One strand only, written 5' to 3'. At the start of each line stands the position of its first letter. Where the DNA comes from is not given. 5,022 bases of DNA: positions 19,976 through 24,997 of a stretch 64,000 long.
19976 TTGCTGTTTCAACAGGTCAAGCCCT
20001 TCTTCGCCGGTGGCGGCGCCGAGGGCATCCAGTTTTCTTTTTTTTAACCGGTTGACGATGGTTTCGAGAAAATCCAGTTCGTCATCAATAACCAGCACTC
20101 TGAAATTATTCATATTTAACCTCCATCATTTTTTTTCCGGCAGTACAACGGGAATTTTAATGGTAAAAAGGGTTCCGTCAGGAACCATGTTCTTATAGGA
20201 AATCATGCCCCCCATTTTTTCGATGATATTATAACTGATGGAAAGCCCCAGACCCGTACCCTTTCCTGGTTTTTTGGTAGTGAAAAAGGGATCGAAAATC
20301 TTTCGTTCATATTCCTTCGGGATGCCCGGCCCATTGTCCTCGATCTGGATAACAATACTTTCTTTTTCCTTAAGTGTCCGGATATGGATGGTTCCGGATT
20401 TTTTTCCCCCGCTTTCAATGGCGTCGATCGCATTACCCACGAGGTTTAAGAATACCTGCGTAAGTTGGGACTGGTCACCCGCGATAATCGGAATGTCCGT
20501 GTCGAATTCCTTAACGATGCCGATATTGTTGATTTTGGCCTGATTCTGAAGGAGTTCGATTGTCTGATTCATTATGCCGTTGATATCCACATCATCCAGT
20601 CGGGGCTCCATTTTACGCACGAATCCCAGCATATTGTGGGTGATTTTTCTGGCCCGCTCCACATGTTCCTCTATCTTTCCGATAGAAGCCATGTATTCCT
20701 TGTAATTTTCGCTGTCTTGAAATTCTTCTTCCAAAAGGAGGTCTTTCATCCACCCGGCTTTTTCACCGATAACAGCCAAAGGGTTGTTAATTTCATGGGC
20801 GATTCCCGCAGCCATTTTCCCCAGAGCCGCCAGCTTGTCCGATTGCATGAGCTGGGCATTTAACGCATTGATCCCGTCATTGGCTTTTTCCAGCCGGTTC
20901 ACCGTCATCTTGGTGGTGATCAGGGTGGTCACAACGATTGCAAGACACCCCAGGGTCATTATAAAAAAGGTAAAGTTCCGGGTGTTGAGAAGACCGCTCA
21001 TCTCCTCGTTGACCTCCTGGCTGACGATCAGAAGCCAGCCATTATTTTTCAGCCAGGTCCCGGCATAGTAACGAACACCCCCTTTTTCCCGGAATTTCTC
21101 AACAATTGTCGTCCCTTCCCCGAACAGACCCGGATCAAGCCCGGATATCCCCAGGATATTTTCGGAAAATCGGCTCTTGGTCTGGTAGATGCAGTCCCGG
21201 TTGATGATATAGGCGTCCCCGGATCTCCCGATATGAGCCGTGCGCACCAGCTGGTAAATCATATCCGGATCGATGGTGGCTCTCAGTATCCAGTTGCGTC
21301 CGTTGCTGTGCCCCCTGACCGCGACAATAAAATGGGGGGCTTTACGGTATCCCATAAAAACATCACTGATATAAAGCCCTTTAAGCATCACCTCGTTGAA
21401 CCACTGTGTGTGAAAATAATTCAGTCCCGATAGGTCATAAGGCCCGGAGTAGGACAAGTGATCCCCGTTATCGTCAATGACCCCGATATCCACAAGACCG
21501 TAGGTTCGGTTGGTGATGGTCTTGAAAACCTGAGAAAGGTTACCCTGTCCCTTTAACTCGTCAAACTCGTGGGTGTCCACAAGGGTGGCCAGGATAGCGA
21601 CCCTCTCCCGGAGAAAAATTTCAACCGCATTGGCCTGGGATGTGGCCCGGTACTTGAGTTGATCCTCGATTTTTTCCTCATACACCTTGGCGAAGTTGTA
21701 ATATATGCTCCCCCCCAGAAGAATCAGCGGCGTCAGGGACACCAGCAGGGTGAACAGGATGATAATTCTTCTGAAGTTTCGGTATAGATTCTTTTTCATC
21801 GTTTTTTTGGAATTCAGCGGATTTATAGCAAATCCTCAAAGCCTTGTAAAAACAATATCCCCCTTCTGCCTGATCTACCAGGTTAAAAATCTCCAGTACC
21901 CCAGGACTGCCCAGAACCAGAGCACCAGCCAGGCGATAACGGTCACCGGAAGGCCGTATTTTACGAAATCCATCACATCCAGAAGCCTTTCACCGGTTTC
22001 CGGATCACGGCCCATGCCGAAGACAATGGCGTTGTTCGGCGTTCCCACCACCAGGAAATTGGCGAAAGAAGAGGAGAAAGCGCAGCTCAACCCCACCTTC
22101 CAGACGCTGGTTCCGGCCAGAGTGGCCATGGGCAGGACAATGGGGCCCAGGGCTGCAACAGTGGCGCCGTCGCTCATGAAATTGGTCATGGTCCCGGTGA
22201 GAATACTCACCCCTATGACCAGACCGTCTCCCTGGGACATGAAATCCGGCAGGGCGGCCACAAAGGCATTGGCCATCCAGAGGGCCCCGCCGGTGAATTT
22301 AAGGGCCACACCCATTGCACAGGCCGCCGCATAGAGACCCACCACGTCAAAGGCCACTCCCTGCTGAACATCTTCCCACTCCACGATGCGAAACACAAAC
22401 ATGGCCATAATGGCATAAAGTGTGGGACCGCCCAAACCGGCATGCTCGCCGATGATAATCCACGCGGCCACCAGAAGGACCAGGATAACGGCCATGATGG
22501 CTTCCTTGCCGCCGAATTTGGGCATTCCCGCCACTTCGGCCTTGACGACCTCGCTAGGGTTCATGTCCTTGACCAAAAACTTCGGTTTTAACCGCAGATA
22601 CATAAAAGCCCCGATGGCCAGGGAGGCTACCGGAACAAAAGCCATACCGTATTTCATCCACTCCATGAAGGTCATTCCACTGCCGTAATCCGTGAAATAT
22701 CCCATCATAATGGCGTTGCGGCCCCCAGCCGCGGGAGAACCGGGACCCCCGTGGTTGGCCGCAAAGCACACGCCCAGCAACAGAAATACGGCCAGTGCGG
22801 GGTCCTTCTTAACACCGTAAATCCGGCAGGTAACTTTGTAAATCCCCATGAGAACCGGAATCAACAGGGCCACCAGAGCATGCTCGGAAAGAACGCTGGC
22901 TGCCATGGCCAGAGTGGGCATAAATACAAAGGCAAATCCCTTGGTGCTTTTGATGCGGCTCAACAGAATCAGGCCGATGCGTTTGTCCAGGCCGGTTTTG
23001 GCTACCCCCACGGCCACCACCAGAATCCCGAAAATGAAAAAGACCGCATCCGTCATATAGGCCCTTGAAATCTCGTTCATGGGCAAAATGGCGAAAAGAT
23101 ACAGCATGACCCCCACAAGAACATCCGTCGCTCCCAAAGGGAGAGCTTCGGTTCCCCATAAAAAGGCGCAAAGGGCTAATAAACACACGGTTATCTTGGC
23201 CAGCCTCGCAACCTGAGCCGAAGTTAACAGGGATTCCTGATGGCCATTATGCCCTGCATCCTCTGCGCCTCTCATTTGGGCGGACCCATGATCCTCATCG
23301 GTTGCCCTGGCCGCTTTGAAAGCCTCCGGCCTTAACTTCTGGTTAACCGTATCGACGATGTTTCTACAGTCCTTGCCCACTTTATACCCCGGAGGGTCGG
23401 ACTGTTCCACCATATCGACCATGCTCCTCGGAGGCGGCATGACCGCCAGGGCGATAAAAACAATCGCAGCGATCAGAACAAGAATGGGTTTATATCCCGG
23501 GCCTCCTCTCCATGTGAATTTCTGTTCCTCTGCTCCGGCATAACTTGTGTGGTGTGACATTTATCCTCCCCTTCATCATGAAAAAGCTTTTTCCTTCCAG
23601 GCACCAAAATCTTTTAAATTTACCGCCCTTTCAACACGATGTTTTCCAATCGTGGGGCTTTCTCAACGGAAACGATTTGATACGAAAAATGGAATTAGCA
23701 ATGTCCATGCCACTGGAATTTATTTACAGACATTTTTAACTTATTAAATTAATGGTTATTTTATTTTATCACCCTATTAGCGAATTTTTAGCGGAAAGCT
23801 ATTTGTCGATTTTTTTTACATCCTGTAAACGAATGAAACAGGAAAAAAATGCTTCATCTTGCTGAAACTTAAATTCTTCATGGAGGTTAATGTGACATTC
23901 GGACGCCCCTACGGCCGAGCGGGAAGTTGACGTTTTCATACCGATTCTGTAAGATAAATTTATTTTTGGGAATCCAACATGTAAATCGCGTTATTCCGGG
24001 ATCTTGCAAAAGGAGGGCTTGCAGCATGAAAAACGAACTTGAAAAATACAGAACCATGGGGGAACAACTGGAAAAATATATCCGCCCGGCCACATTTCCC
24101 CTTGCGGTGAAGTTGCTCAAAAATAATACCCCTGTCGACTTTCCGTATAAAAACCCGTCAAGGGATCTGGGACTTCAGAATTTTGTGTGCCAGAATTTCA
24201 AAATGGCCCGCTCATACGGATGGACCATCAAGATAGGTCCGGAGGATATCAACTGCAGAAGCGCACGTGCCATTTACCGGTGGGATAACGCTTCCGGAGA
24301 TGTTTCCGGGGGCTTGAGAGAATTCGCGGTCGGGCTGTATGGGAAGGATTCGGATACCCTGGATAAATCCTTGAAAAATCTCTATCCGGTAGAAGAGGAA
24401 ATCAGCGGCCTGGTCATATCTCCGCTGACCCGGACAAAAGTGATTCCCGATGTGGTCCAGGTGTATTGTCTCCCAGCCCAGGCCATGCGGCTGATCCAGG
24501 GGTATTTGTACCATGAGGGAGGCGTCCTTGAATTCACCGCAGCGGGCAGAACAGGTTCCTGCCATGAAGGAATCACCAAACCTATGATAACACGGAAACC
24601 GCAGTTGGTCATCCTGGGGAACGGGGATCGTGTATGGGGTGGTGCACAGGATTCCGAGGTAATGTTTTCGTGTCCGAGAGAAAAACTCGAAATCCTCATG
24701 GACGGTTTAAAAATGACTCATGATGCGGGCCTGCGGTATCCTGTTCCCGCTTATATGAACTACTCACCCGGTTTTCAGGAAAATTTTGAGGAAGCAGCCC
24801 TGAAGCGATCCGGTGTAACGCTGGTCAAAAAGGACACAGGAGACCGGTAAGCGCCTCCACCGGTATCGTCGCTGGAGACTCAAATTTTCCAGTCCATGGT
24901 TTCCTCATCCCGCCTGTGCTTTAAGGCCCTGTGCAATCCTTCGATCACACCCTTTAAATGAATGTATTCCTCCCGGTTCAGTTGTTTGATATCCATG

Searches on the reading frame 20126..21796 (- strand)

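Call 51: search_protein_families(library=pfam, proteins=[window:20126-21796:-], max_evalue=0.000001)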
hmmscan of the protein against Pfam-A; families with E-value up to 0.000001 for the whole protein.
window:20126-21796:- (556 aa): 4 families
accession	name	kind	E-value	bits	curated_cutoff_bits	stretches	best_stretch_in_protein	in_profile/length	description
PF02518.31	HATPase_c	-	1.3e-27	96.9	26.4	1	440-550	1-109/111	Histidine kinase-, DNA gyrase B-, and HSP90-like ATPase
PF02743.24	dCache_1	-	1.5e-12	48.1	45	1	39-259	3-240/240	Cache domain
PF00512.31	HisKA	-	2.3e-07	31.2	26.9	1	325-395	2-63/66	His Kinase A (phospho-acceptor) domain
PF14501.12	HATPase_c_5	-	2.9e-07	30.8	22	1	444-536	5-90/102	GHKL domain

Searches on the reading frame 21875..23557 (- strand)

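Call 51: search_protein_families(library=pfam, proteins=[window:21875-23557:-], max_evalue=0.000001)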
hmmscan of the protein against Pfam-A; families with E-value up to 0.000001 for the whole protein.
window:21875-23557:- (560 aa): 2 families
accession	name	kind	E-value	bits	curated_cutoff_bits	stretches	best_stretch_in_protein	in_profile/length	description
PF00939.25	Na_sulph_symp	-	9.7e-36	124.2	27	1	120-560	30-471/472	Sodium:sulfate symporter transmembrane region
PF03600.22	CitMHS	-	6e-34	118.1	31.9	2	132-467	2-307/336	Citrate transporter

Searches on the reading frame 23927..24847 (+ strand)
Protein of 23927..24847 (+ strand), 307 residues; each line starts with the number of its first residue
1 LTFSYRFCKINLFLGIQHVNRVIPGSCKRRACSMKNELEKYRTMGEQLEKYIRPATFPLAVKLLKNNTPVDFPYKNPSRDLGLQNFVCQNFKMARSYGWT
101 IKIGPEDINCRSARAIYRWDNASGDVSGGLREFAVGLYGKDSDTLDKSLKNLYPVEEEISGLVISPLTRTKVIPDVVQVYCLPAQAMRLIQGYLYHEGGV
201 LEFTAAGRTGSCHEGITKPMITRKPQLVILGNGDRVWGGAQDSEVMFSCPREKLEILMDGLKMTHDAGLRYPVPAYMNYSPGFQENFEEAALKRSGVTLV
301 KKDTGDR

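Call 52: search_protein_families(library=pfam, proteins=[window:23927-24847:+], max_evalue=0.000001)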
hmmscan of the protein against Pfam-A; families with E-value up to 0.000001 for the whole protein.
window:23927-24847:+ (307 aa): 1 family
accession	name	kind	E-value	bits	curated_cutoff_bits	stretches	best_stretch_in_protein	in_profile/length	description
PF02596.20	DUF169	-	9e-46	156.8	27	1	48-258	2-207/209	Uncharacterised ArCR, COG2043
